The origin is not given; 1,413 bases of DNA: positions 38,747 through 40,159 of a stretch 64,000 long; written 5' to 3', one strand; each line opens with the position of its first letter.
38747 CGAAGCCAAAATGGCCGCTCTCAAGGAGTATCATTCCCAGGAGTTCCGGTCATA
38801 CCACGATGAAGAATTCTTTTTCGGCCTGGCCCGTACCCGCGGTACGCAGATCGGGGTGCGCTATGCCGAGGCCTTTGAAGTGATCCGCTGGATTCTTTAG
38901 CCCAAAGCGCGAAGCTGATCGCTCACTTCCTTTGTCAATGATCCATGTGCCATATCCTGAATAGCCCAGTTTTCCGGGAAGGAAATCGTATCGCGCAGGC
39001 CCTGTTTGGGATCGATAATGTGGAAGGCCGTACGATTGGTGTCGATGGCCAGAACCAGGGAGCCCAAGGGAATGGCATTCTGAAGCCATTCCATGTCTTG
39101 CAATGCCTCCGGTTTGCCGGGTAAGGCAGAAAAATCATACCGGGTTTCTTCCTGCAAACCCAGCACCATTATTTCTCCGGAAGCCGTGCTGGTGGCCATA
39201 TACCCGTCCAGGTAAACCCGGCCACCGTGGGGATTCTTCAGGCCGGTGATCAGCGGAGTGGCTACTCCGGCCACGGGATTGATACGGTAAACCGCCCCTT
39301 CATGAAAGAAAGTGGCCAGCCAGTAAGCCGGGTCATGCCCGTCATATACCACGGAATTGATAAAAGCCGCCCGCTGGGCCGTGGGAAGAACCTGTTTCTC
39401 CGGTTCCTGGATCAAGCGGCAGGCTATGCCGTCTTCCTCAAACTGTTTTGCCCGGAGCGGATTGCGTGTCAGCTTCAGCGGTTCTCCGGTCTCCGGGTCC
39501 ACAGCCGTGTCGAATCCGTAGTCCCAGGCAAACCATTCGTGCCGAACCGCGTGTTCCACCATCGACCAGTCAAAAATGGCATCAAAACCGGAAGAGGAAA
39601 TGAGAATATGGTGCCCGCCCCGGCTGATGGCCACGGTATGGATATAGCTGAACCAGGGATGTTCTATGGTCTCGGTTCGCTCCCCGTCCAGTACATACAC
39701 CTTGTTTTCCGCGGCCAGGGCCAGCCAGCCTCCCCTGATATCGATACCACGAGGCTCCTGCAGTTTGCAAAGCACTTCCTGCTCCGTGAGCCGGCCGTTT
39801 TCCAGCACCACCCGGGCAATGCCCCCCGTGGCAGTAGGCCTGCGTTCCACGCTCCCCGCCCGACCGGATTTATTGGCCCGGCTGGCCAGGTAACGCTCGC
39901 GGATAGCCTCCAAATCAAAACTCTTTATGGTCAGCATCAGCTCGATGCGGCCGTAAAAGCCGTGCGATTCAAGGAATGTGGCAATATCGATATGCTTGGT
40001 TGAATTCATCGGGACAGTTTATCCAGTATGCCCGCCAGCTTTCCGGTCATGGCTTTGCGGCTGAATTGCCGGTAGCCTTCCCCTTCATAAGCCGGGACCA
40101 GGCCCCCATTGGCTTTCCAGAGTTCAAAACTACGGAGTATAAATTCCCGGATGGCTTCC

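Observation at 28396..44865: Strand-mosaic glycan-modification locus wrapped around a giant T9SS cargo gene: candidate cargo-dedicated glycosylation/sulfation system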

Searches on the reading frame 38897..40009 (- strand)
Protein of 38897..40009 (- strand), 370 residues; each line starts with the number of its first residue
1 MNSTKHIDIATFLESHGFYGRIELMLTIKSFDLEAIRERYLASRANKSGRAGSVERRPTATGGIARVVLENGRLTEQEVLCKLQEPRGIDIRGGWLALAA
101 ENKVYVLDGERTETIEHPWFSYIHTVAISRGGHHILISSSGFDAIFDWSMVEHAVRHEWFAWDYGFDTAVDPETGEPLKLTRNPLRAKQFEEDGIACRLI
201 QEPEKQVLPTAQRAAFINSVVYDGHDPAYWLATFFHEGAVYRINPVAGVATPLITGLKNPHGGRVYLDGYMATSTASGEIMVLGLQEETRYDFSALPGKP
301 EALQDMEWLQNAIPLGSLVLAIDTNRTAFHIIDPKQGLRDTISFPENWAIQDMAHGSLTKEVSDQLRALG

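Call 3: search_protein_families(library=pfam, proteins=[window:38897-40009:-], max_evalue=0.01)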
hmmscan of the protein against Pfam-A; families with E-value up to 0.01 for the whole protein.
window:38897-40009:- (370 aa): 0 families

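Call 4: search_protein_families(library=ncbifam, proteins=[window:38897-40009:-], max_evalue=0.01)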
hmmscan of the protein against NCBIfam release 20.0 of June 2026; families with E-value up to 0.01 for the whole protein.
window:38897-40009:- (370 aa): 0 families

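Call 9: find_encoding_contigs(protein=window:38897-40009:-, flank=10000, max_places=6)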
Protein window:38897-40009:- (370 aa): 2 contigs read that carry it; 2 places shown.
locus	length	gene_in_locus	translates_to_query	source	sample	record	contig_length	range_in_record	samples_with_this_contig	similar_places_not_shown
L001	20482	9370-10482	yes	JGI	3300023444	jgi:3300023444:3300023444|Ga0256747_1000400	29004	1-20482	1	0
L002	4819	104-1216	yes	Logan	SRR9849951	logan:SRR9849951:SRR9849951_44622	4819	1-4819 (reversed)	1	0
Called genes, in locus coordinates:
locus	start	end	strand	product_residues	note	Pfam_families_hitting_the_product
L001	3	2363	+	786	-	?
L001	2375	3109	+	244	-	PF08032:SpoU_sub_bind, PF00588:SpoU_methylase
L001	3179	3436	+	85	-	-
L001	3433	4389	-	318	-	PF01073:3Beta_HSD, PF01370:Epimerase, PF02719:Polysacc_synt_2 (weak), PF04321:RmlD_sub_bind, PF16363:GDP_Man_Dehyd, PF07993:NAD_binding_4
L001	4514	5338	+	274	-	PF13489:Methyltransf_23, PF02353:CMAS (faint), PF05175:MTS (weak), PF13847:Methyltransf_31, PF08241:Methyltransf_11, PF08242:Methyltransf_12, PF13649:Methyltransf_25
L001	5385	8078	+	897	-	PF09586:YfhO (weak)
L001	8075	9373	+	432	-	PF13439:Glyco_transf_4, PF13579:Glyco_trans_4_4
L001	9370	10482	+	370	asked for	-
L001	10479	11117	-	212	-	PF02585:PIG-L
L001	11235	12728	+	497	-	PF01943:Polysacc_synt, PF13440:Polysacc_synt_3 (weak)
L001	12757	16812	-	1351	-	PF19081:Ig_7 (faint), PF22352:K319L-like_PKD (faint), PF18962:Por_Secre_tail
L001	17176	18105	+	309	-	PF13469:Sulfotransfer_3, PF00685:Sulfotransfer_1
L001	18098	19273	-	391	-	PF13439:Glyco_transf_4, PF13579:Glyco_trans_4_4, PF20706:GT4-conflict, PF00534:Glycos_transf_1, PF13692:Glyco_trans_1_4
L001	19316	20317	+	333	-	PF00685:Sulfotransfer_1, PF13469:Sulfotransfer_3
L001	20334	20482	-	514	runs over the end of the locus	PF00171:Aldedh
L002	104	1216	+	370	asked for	-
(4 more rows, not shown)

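Call 10: find_homologous_proteins(query=window:38897-40009:-)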
Query window:38897-40009:- (370 aa): 356 proteins with E <= 0.001 among 8000 candidates; the best 120 are listed.
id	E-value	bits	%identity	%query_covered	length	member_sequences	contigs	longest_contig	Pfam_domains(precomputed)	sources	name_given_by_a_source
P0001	5.1e-251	850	100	100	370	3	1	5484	-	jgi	-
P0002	1.1e-145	503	60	98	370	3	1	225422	-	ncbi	-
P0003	9.5e-137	474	58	98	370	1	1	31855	-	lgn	-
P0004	2.0e-116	407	50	99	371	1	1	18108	-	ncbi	ncbi:MAG: hypothetical protein ABII90_08445 [Bacteroidota bacterium]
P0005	6.9e-116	405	51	99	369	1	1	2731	-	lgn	-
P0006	1.7e-114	401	51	98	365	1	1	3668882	-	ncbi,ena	-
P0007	2.5e-113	397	51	96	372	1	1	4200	-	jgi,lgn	jgi:hypothetical protein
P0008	3.4e-113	396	51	99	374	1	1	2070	-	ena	-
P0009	1.8e-112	394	52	98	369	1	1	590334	-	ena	-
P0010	4.2e-112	393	51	99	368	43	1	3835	-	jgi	jgi:hypothetical protein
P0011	6.1e-112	392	51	94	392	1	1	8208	-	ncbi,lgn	-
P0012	7.8e-112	392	51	100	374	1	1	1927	-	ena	-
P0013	1.1e-111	391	49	99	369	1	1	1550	-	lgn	-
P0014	1.7e-111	391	51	99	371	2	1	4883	-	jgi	-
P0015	1.1e-110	388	52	96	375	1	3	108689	-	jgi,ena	-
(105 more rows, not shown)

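Call 12: find_related_loci(query=A1, collection=genome_contigs, flank=10000)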
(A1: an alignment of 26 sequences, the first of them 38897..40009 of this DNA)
Query A1 (370 aa) in genome_contigs; peptide patterns used: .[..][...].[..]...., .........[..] (x = any residue, [..] = any of these).
132 stretches matched a pattern; 115 encode a relative of the query (tblastn E <= 1e-3); the best 80 are kept; 80 distinct loci.
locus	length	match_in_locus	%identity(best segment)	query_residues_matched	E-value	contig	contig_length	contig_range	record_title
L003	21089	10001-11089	60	7-370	7e-152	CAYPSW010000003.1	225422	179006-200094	MAG TPA_asm: uncultured Chitinophagales bacterium isolate binchicken_co275_84 genome assembly, contig: NODE_9_length_225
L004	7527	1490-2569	58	5-365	1e-144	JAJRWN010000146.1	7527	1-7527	MAG: Bacteroidetes bacterium isolate Dive96_bin2.219 k141_4714377, whole genome shotgun sequence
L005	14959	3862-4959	50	5-370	3e-122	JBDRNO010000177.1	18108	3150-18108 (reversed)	MAG: Bacteroidota bacterium isolate MEGAHIT-group-1.892 k141_4879512, whole genome shotgun sequence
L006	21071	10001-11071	50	2-365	5e-121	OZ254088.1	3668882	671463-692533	MAG: Vicingaceae bacterium isolate da3228aa-0750-4a01-a0fc-8973236e3cd2 genome assembly, chromosome: 1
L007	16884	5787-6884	51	4-370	6e-121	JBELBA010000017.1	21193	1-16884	MAG: Chitinophagales bacterium isolate REMEI002_ass_metaspades_bin.179 NODE_2918_length_21230_cov_7.625030, whole genome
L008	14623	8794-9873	47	4-370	2e-117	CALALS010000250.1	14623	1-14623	MAG TPA_asm: uncultured Flavobacteriales bacterium isolate SRR7515930_bin.44_CONCOCT_v1.1_MAG genome assembly, contig: E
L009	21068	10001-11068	51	7-360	2e-117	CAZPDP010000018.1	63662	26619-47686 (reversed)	MAG TPA_asm: uncultured Bacteroidales bacterium isolate binchicken_co17_460 genome assembly, contig: NODE_1442_length_63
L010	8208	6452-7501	51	5-353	2e-117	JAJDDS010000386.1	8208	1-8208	MAG: Phycisphaerae bacterium isolate OFTM321 OFTM321_385, whole genome shotgun sequence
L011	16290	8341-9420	47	4-370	8e-117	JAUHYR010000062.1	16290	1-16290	MAG: Bacteroidia bacterium isolate 3_bin.78 NODE_4227_length_16290_cov_1.127328, whole genome shotgun sequence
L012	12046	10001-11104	50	3-369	1e-115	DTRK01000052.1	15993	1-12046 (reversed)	MAG TPA_asm: Flavobacteriales bacterium isolate UWMA-0023 NODE_1603_length_15993_cov_0.658865, whole genome shotgun sequ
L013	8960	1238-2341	49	3-369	9e-116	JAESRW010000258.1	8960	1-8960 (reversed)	MAG: Flavobacteriales bacterium isolate NORP269 Contig_source1383C_12100, whole genome shotgun sequence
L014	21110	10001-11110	47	1-369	3e-115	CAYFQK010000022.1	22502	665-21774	MAG TPA_asm: uncultured Bacteroidales bacterium isolate ERP107533_co1_181 genome assembly, contig: NODE_1440_length_2250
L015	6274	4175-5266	49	7-369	3e-115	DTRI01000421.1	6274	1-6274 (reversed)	MAG TPA_asm: Flavobacteriales bacterium isolate UWMA-0021 NODE_9873_length_6274_cov_0.238866, whole genome shotgun seque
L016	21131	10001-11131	46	1-370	8e-115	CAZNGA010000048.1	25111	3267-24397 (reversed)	MAG TPA_asm: uncultured Chitinophagales bacterium isolate binchicken_co275_194 genome assembly, contig: NODE_2360_length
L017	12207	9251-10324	51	3-358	4e-115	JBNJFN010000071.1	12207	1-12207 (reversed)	MAG: Bacteroidota bacterium isolate Y22_60dBSe2.bin.74 NODE_6492_length_12207_cov_14.194582, whole genome shotgun sequen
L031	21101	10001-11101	50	1-366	1e-111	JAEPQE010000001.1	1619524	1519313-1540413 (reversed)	MAG: Balneolaceae bacterium isolate HXMU1428-16 NODE_1_length_1619524_cov_16.830916, whole genome shotgun sequence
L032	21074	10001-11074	50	7-369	6e-111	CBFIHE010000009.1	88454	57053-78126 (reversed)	MAG: Salibacteraceae bacterium isolate Co_bin_792_permissive genome assembly, contig: Co_bin_792_permissive_c9, whole ge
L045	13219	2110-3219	47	3-366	4e-108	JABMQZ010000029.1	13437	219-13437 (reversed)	MAG: Bacteroidetes bacterium isolate bin.184 k141_769070, whole genome shotgun sequence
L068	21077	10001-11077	44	8-366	7e-100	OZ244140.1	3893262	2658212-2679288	MAG: Balneola sp. isolate 309f8196-daba-491b-809f-a5851e72f20d genome assembly, chromosome: 1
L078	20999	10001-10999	48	22-353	8e-94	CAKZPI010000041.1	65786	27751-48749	MAG TPA_asm: uncultured Flavobacteriales bacterium isolate ERR2094170_bin.27_CONCOCT_v1.1_MAG genome assembly, contig: E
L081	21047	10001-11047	43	7-356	1e-92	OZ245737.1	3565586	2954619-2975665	MAG: Cytophagales bacterium isolate fb918bab-7dd5-46b2-8f4b-c4a741c45d53 genome assembly, chromosome: 1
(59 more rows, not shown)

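Call 13: search_solved_structures(query=A1, max_evalue=1)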
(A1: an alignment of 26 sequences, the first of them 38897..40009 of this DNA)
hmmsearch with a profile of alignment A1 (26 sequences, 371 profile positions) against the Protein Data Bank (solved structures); distinct sequences matched with E-value up to 1: 13.
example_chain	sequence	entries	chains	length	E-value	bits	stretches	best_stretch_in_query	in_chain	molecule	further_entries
22gu_A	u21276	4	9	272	0.17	14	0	68-154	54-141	CJ1041C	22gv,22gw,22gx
5h79_D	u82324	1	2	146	0.29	13.2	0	208-232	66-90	Immunoglobulin G-binding protein A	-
1trj_A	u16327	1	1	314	0.56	12.3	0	102-167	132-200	Guanine nucleotide-binding protein beta subunit-like protein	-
6t4q_Sg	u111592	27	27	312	0.56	12.3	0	102-168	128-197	Guanine nucleotide-binding protein subunit beta-like protein | 40S ribosomal protein ASC1 | Small ribosomal subunit protein RACK1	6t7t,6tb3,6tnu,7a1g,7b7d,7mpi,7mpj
4v7h_AR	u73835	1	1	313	0.57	12.3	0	102-168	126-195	RACK1 protein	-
4v92_Bg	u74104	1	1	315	0.57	12.2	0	102-168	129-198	RACK1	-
6wdr_g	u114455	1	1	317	0.58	12.2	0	102-168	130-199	Guanine nucleotide-binding protein subunit beta-like protein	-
4u3m_SR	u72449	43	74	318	0.58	12.2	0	102-167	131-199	Guanine nucleotide-binding protein subunit beta-like protein | RACK1 | Small ribosomal subunit protein RACK1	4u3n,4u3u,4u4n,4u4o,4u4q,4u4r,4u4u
3frx_A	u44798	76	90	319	0.58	12.2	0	102-167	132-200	Guanine nucleotide-binding protein subunit beta-like protein | 40S ribosomal protein RACK1 (RACK1) | Guanine nucleotide-binding protein subunit beta-like protei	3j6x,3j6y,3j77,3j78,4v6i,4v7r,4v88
3rfg_A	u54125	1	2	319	0.58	12.2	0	102-167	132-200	Guanine nucleotide-binding protein subunit beta-like protein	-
3rfh_A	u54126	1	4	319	0.59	12.2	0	102-167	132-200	Guanine nucleotide-binding protein subunit beta-like protein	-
9xpi_A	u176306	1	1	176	0.77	11.8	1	219-280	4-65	Hemophore HasA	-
7tiq_A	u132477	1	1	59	0.84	11.7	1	206-232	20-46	Immunoglobulin G binding protein A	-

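Call 29: predict_structure(alignment_id=A1)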
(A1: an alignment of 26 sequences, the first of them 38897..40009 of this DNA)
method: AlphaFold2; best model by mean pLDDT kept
length: 370 residues; sequences in the alignment: 26
mean_pLDDT: 92.7   pTM: 0.91
mean pLDDT of the five models: 92.7, 92.6, 92.4, 92.2, 92.1
residues with pLDDT >= 90: 311; 70-90: 44; 50-70: 10; < 50: 5
segments of 3 or more residues with pLDDT < 50: 51-54
pLDDT, mean of each block of 10 residues (from residue 1): 90 97 97 90 64 61 97 97 95 95 96 95 95 94 95 96 91 87 95 94 84 88 96 96 96 96 96 97 95 95 90 97 97 98 97 96 94
secondary structure, 60 per line:
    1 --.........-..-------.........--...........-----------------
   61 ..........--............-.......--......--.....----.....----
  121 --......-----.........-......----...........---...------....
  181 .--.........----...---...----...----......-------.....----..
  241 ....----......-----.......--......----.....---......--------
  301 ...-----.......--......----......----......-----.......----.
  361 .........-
elements in order: E3-8 E22-30 H33-43 E61-70 E73-84 E86-92 E95-100 E103-107 E112-116 E123-128 E134-139 E144-149 E154-160 H161-164 E168-170 E177-181 H184-192 E197-199 E217-222 E230-234 E239-244 E249-254 E260-266 E269-274 E279-283 E287-292 E309-315 E318-323 E328-333 E338-343 E349-355 H360-369

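Call 33: fold_search(model_id=the predicted structure, library=pdb)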
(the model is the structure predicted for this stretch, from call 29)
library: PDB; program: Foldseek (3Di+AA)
matches with E <= 10: 1755; with E <= 0.001: 1289
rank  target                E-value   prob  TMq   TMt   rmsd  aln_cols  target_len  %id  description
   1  6i39                  4.0e-10  1.00  0.51  0.72   7.8       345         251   13  Crystal structure of v31Pizza6-AYW, a circularly permuted designer protein (released 2019-11-20)
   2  1l0q_A                5.9e-10  1.00  0.46  0.44   9.8       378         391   12  Tandem YVTN beta-propeller and PKD domains from an archaeal surface layer protein (released 2002-11-06)
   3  1npe_A                9.1e-10  1.00  0.53  0.72   7.4       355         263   10  Crystal structure of Nidogen/Laminin Complex (released 2003-08-12)
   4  3s94_A                2.0e-09  1.00  0.52  0.34   7.3       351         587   12  Crystal structure of LRP6-E1E2 (released 2011-11-02)
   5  6igb_A                3.1e-09  1.00  0.44  0.44  12.4       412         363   11  the structure of Pseudomonas aeruginosa Periplasmic gluconolactonase, PpgL (released 2018-11-21)
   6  6rek                  3.4e-09  1.00  0.43  0.62   8.8       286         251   15  Crystal structure of Pizza6-SH with Cu2+ (released 2019-07-31)
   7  2ovq_B                3.4e-09  1.00  0.42  0.36  12.6       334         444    9  Structure of the Skp1-Fbw7-CyclinEdegC complex (released 2007-04-24)
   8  5b4x_B                3.9e-09  1.00  0.51  0.40   5.0       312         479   10  Crystal structure of the ApoER2 ectodomain in complex with the Reelin R56 fragment (released 2017-04-26)
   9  8jut_A                4.1e-09  1.00  0.55  0.05   4.6       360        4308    8  rat megalin RAP complex (released 2024-06-19)
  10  6qsd                  4.1e-09  1.00  0.45  0.65   5.9       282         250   14  Crystal structure of Pizza6S (released 2020-03-18)
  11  7djl_B                5.1e-09  1.00  0.50  0.41   7.0       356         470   11  Structure of four truncated and mutated forms of quenching protein (released 2022-06-08)
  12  8jxe_A                5.4e-09  1.00  0.54  0.15   5.6       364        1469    8  rat megalin RAP complex head (released 2024-06-19)
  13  7djl_C                6.0e-09  1.00  0.52  0.42   6.2       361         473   11  Structure of four truncated and mutated forms of quenching protein (released 2022-06-08)
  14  7zcj                  6.7e-09  1.00  0.45  0.65   6.9       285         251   14  Crystal structure of Pizza6-TNH-TSH with Silicotungstic Acid (STA) polyoxometalate (released 2023-04-19)
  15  3scy                  7.5e-09  1.00  0.45  0.47  12.0       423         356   10  Crystal structure of a putative 6-phosphogluconolactonase (BF1038) from Bacteroides fragilis NCTC 9343 at 1.50 A resolut (released 2011-07-20)
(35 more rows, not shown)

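Call 35: search_protein_families(library=pfam, proteins=[L004:4866-5507:-, L004:5512-6369:-, L081:2294-3622:+, L032:12783-14636:-, L014:17527-18513:-, L081:3619-4746:+, L068:15544-16479:-, L078:19626-20867:-, L045:8622-9662:+, L031:11865-12932:+], max_evalue=0.001)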
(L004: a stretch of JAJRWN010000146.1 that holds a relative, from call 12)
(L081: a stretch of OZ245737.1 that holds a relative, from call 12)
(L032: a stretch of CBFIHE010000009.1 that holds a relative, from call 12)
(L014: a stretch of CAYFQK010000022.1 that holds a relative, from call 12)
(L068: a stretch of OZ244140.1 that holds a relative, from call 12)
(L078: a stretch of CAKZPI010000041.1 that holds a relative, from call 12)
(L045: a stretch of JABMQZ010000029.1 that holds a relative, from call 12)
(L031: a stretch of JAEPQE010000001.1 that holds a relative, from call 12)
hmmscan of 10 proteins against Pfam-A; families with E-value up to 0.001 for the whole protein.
L004:4866-5507:- (213 aa): 1 family
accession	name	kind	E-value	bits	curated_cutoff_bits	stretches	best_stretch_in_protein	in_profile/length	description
PF00685.33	Sulfotransfer_1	-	0.00097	19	22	0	93-131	84-122/255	Sulfotransferase domain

L004:5512-6369:- (285 aa): 1 family
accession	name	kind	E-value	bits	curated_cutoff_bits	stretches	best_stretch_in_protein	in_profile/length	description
PF01075.23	Glyco_transf_9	-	5.5e-15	55.8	22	1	145-255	114-240/247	Glycosyltransferase family 9 (heptosyltransferase)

L081:2294-3622:+ (442 aa): 1 family
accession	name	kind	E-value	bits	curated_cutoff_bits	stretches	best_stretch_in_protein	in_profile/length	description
PF23019.1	DUF7033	-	4.1e-24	85.2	27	1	110-194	3-87/90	Family of unknown function (DUF7033)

L032:12783-14636:- (617 aa): 3 families
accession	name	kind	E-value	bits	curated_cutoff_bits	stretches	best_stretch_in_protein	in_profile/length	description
PF00733.27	Asn_synthase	-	3.5e-47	162.2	21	1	247-609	2-353/354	Asparagine synthase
PF13537.11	GATase_7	-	1.8e-06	28.4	25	1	77-173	14-121/123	Glutamine amidotransferase domain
PF13522.11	GATase_6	-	0.0002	21.9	27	1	75-167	28-128/130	Glutamine amidotransferase domain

L014:17527-18513:- (328 aa): 6 families
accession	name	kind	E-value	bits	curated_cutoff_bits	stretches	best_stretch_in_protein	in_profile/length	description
PF01210.29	NAD_Gly3P_dh_N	-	1.8e-33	116.2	23.1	1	7-160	1-156/158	NAD-dependent glycerol-3-phosphate dehydrogenase N-terminus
PF07479.19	NAD_Gly3P_dh_C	-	1.4e-26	93.8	25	1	181-314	1-133/142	NAD-dependent glycerol-3-phosphate dehydrogenase C-terminus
PF20618.3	GPD_NAD_C_bact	-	2.8e-14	53.8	27.6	1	241-296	1-56/66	Bacterial GPD, NAD-dependent C-terminal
PF03807.23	F420_oxidored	-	2.4e-05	25.3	21.6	1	8-104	2-88/94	NADP oxidoreductase coenzyme F420-dependent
PF01118.30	Semialdhyde_dh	-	0.00044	21.1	26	0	7-129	1-115/121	Semialdehyde dehydrogenase, NAD binding domain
PF02558.23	ApbA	-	0.00064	19.8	22.2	1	8-114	1-105/150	Ketopantoate reductase PanE/ApbA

L081:3619-4746:+ (375 aa): 2 families
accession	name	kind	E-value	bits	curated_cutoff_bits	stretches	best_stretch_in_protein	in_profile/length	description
PF01041.23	DegT_DnrJ_EryC1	-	2.7e-106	356.3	19.8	1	15-369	2-360/360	DegT/DnrJ/EryC1/StrS aminotransferase family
PF00155.27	Aminotran_1_2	-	2.3e-06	27.5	19.7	1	39-215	44-242/361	Aminotransferase class I and II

L068:15544-16479:- (311 aa): 1 family
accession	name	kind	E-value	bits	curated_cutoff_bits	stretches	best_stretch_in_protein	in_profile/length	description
PF13480.13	Acetyltransf_6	-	6.2e-08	33.3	22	1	144-265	5-134/143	Acetyltransferase (GNAT) domain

L078:19626-20867:- (413 aa): 2 families
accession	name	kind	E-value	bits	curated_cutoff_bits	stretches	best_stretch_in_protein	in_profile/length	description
PF02784.22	Orn_Arg_deC_N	-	1e-30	107.3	23.4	1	40-273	8-247/247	Pyridoxal-dependent decarboxylase, pyridoxal binding domain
PF00278.28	Orn_DAP_Arg_deC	-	1.4e-10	41.7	23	1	274-368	6-95/95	Pyridoxal-dependent decarboxylase, C-terminal sheet domain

L045:8622-9662:+ (346 aa): 2 families
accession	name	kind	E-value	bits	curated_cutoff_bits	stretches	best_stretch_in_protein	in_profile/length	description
PF03102.20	NeuB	-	2.6e-63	214.2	22.1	1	44-273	10-240/241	NeuB family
PF08666.17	SAF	-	7.8e-08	33.2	21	1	289-345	2-62/63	SAF domain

L031:11865-12932:+ (355 aa): 1 family
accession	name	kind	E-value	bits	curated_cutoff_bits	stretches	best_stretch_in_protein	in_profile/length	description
PF02350.25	Epimerase_2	-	4.9e-101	338.5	30.6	1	28-349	8-346/347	UDP-N-acetylglucosamine 2-epimerase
